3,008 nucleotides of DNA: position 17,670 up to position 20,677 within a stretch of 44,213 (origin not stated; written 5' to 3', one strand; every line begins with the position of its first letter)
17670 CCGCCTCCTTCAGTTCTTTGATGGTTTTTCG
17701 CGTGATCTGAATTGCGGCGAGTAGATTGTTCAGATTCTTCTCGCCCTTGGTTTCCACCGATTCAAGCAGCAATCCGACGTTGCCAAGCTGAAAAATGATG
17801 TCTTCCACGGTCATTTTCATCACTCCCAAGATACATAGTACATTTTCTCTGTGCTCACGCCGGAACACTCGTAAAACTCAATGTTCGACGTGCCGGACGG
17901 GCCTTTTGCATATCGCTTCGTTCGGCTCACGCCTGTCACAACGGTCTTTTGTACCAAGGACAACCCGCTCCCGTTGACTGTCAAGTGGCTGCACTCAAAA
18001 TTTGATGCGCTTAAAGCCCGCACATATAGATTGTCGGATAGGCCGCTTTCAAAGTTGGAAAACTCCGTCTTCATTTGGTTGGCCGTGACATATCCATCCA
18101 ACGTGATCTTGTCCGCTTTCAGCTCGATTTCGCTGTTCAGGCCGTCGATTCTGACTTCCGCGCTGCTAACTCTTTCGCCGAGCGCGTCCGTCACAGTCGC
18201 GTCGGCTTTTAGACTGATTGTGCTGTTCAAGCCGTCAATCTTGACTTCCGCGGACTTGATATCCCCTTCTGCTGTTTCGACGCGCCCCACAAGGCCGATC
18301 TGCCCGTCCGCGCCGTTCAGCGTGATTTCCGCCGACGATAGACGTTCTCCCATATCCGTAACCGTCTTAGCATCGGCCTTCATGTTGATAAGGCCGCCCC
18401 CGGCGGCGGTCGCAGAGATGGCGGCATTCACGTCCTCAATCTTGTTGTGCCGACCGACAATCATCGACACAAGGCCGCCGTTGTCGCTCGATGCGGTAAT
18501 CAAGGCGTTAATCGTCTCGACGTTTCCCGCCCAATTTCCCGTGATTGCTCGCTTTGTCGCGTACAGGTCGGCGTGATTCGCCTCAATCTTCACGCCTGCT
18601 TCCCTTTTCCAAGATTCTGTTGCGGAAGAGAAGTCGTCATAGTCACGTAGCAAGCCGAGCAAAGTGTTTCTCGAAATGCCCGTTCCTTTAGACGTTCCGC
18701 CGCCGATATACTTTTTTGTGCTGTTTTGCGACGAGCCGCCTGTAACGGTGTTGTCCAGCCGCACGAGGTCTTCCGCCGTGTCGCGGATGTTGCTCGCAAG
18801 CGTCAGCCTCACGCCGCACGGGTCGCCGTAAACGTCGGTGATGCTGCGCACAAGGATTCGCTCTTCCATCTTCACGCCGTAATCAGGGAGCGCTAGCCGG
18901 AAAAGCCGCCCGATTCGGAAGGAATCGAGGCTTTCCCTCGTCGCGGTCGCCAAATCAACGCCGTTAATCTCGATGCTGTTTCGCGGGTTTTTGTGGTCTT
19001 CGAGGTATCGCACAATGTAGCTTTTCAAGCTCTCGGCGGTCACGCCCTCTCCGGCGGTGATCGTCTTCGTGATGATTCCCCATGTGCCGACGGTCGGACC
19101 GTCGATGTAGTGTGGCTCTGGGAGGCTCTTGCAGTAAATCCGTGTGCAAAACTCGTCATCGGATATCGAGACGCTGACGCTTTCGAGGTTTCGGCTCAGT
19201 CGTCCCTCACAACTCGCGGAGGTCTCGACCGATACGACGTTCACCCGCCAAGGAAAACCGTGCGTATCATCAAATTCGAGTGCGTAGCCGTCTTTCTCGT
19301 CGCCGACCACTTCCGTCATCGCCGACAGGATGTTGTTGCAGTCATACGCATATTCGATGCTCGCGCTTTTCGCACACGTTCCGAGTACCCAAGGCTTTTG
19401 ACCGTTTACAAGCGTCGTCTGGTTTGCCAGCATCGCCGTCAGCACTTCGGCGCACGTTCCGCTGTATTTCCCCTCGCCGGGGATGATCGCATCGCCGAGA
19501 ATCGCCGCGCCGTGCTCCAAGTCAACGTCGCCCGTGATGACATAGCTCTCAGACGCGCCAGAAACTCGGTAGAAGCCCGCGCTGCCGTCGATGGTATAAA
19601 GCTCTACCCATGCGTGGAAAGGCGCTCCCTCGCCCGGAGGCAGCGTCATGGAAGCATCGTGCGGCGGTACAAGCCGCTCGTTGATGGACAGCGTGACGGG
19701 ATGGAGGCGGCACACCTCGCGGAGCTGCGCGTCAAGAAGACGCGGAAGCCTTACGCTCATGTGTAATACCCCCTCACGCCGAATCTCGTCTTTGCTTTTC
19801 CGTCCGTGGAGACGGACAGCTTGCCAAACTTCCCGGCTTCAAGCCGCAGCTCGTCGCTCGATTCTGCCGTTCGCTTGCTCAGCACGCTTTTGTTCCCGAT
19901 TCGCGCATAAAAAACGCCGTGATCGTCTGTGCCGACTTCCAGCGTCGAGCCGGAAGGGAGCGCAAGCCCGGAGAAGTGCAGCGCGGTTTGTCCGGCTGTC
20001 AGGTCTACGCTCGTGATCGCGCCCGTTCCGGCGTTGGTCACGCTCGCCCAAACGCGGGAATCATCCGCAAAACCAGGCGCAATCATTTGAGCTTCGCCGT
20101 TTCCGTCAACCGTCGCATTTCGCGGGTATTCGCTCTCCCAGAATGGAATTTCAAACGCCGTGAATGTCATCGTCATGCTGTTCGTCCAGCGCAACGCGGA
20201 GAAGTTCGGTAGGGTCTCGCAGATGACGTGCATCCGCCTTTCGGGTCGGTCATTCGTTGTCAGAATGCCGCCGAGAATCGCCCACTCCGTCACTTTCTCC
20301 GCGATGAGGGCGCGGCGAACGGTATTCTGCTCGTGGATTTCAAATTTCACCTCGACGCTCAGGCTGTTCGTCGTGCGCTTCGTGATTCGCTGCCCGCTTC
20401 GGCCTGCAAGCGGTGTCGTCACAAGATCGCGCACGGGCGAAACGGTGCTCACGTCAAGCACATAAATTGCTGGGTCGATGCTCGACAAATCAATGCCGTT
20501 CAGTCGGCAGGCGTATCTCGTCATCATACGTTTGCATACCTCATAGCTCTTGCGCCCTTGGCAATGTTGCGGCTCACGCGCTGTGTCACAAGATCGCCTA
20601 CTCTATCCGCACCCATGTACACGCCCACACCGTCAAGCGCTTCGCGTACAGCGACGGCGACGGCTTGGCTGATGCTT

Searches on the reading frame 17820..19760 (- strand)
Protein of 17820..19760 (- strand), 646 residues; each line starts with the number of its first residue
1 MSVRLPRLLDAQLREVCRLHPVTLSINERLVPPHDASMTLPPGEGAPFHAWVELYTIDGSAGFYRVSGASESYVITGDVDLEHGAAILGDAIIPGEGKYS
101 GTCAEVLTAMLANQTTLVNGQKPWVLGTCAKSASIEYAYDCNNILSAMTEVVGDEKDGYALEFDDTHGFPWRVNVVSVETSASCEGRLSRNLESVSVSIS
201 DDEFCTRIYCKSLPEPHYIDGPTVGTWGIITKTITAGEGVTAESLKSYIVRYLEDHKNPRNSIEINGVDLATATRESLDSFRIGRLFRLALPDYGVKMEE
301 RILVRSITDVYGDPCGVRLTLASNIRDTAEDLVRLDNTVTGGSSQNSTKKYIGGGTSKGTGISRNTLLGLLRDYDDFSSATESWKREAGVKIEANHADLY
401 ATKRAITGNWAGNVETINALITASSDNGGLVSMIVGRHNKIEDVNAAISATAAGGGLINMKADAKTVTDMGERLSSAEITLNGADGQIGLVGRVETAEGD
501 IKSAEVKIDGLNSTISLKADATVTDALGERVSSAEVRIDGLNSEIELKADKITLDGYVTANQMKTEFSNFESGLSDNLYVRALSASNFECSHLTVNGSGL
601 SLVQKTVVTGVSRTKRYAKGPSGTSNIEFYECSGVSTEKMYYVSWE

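Call 20: search_protein_families(library=phrogs, proteins=[window:17820-19760:-], max_evalue=0.00001)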
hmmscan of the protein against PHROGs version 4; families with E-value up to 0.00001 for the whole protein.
window:17820-19760:- (646 aa): 1 family
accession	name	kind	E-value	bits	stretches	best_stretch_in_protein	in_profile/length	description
phrog_4311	-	head and packaging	1.4e-13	51.3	1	79-329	84-345/651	minor head protein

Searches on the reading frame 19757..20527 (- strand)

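Call 20: search_protein_families(library=phrogs, proteins=[window:19757-20527:-], max_evalue=0.00001)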
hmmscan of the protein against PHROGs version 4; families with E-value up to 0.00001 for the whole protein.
window:19757-20527:- (256 aa): 1 family
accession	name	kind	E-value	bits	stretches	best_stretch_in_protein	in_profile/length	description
phrog_33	-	tail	4.7e-08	33.5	1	6-173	38-206/651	distal tail protein Dit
